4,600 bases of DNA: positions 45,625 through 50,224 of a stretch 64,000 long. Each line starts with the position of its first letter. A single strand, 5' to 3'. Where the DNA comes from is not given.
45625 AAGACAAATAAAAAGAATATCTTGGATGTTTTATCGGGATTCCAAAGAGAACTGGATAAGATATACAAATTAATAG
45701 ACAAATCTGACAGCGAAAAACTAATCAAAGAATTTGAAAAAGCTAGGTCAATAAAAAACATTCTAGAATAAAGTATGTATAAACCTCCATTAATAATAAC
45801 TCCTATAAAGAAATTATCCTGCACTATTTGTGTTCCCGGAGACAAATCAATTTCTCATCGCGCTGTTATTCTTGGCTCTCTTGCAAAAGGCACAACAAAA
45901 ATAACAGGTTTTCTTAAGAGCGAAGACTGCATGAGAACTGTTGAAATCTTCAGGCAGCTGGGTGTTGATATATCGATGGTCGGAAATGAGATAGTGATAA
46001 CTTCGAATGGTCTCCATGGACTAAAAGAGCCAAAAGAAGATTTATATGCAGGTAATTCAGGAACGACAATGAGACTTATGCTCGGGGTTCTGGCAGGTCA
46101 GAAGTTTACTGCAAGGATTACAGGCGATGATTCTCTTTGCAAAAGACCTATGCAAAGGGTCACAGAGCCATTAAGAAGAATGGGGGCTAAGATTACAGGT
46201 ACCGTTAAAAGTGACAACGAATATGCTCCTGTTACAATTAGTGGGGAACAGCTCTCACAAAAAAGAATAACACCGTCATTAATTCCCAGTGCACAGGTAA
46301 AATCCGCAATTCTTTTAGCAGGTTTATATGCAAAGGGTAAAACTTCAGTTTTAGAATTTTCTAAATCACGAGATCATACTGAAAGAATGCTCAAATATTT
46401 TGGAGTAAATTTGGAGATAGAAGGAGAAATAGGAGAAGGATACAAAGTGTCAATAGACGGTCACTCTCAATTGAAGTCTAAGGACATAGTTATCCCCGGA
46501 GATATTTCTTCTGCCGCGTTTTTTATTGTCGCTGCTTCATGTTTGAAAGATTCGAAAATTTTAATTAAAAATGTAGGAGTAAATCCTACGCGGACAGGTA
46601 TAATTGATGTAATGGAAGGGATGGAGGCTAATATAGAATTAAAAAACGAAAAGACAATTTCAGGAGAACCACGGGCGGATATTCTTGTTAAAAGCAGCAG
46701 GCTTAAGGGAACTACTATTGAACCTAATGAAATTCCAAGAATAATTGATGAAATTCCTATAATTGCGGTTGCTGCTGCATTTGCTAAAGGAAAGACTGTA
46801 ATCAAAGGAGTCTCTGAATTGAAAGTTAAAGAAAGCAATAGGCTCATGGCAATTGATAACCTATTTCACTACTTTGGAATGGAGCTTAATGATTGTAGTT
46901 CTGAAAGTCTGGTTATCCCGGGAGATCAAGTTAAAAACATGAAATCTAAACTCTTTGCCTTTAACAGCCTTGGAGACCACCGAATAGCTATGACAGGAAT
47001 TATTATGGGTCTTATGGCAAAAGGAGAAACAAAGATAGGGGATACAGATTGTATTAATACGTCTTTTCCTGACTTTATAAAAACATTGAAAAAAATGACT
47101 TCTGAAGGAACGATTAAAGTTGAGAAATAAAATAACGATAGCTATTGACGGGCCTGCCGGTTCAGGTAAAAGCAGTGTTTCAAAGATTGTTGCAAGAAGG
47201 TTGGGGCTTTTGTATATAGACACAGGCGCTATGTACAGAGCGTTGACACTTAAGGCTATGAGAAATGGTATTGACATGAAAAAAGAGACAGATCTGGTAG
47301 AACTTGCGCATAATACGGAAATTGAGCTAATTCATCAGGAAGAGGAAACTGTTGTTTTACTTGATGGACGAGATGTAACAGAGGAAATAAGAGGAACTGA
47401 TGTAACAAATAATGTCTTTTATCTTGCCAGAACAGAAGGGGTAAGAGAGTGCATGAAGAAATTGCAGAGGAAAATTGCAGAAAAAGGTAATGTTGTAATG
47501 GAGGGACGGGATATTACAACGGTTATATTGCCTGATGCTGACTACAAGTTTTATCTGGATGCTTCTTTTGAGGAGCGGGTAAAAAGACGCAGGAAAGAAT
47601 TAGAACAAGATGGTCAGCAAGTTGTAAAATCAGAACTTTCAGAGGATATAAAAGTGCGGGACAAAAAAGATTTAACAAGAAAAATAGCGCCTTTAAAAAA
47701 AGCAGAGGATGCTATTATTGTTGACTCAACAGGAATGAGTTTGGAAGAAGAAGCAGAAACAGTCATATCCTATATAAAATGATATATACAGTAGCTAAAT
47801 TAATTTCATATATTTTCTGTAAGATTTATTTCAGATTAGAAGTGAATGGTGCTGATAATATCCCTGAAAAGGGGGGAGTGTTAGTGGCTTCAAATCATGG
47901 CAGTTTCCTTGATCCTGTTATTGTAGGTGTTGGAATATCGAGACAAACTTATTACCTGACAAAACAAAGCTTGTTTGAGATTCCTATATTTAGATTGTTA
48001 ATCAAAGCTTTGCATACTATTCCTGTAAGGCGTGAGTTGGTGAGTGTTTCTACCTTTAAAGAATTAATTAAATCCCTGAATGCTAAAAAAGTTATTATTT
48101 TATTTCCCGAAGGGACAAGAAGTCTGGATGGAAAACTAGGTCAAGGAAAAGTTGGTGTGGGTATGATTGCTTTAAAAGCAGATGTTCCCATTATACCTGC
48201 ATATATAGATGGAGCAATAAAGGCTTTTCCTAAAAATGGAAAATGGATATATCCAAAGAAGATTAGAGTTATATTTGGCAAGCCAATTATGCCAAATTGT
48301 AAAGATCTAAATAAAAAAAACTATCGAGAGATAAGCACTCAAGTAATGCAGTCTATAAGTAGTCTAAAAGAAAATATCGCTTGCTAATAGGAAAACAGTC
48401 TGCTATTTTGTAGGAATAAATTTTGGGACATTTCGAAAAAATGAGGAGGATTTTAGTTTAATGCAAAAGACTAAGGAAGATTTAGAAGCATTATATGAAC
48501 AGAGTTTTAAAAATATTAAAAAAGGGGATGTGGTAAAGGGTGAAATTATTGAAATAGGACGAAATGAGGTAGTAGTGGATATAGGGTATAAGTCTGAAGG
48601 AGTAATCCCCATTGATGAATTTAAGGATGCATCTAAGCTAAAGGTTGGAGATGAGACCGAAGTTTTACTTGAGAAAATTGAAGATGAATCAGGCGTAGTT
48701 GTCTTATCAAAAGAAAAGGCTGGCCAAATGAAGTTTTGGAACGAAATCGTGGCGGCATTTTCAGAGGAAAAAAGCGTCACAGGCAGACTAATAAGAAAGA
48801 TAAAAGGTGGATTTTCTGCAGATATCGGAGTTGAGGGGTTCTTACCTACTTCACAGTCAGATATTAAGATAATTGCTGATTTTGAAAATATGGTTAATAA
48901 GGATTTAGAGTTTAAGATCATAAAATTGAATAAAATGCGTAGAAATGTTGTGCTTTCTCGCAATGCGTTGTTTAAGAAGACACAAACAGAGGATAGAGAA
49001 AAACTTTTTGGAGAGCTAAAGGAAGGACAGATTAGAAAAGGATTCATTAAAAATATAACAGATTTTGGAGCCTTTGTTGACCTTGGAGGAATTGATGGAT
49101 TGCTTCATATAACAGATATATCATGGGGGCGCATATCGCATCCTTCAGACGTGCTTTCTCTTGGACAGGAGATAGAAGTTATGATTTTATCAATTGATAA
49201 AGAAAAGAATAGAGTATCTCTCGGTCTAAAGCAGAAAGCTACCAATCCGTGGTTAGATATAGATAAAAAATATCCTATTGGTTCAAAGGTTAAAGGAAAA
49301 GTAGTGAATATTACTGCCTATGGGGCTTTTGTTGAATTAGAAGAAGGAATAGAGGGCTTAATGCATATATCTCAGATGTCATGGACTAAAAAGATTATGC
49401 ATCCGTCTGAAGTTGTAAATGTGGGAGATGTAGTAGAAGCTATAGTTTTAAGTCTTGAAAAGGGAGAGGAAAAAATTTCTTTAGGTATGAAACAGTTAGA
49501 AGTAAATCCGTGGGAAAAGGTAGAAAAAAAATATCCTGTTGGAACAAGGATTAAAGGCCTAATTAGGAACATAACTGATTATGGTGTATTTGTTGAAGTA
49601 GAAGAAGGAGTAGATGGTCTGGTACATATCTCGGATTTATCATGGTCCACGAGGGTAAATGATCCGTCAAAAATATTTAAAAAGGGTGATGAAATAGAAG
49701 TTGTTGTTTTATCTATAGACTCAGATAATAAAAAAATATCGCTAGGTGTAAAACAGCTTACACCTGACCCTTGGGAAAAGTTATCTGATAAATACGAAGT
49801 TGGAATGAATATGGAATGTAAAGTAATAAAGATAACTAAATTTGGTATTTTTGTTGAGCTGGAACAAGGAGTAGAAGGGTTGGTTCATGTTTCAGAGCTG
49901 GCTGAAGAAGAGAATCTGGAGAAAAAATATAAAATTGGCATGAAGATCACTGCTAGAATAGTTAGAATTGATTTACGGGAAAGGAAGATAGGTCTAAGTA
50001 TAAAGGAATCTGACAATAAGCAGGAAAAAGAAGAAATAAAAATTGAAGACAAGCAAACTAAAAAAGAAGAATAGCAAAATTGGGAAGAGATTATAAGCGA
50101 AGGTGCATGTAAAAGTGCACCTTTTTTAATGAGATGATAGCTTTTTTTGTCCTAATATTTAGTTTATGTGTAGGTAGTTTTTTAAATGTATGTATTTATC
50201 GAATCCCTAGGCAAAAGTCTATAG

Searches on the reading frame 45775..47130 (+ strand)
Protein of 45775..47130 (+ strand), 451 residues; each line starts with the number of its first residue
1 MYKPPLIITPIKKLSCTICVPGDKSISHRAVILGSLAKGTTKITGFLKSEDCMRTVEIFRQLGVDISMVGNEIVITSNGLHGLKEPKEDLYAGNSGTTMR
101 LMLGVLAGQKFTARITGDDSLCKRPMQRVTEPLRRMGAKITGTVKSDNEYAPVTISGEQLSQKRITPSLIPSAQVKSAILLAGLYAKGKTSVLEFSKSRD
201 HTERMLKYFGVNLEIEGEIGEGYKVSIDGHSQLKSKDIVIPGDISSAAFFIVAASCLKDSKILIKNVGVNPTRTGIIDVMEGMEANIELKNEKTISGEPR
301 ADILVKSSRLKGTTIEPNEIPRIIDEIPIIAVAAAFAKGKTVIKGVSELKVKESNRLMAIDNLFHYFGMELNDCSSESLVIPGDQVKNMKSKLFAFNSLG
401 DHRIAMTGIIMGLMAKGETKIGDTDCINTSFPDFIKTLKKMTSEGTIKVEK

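Call 71: find_encoding_contigs(protein=window:45775-47130:+, flank=10000, max_places=1)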
Protein window:45775-47130:+ (451 aa): no gene with exactly this product is on record in the collection.

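Call 88: search_protein_families(library=pfam, proteins=[window:45775-47130:+], max_evalue=0.00001)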
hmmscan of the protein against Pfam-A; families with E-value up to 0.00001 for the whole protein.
window:45775-47130:+ (451 aa): 1 family
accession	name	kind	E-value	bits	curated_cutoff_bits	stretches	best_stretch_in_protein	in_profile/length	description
PF00275.25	EPSP_synthase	-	7.5e-108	361.4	22.8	1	9-438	2-417/417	EPSP synthase (3-phosphoshikimate 1-carboxyvinyltransferase)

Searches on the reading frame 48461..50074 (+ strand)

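Call 88: search_protein_families(library=pfam, proteins=[window:48461-50074:+], max_evalue=0.00001)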
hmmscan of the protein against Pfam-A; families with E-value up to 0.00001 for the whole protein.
window:48461-50074:+ (537 aa): 6 families
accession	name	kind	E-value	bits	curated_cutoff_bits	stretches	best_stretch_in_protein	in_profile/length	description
PF00575.29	S1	-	6.5e-88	289.6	22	5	186-257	2-74/74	S1 RNA binding domain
PF23459.1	S1_RRP5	-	9.4e-32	109.8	27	2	446-513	2-71/72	RRP5 S1 domain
PF21710.3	Spt6_S1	-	4.5e-16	59.4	27.5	0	445-518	14-90/91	Spt6, S1/OB domain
PF13509.12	S1_2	-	2e-09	37.8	21.8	0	449-485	3-39/61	S1 domain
PF24685.1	OB_RRP5_4th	-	1.5e-07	31.8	31.5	0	453-507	15-75/92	RRP5 OB-fold domain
PF17092.11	PCB_OB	-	1.9e-06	29.1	27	0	272-326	30-94/111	Penicillin-binding protein OB-like domain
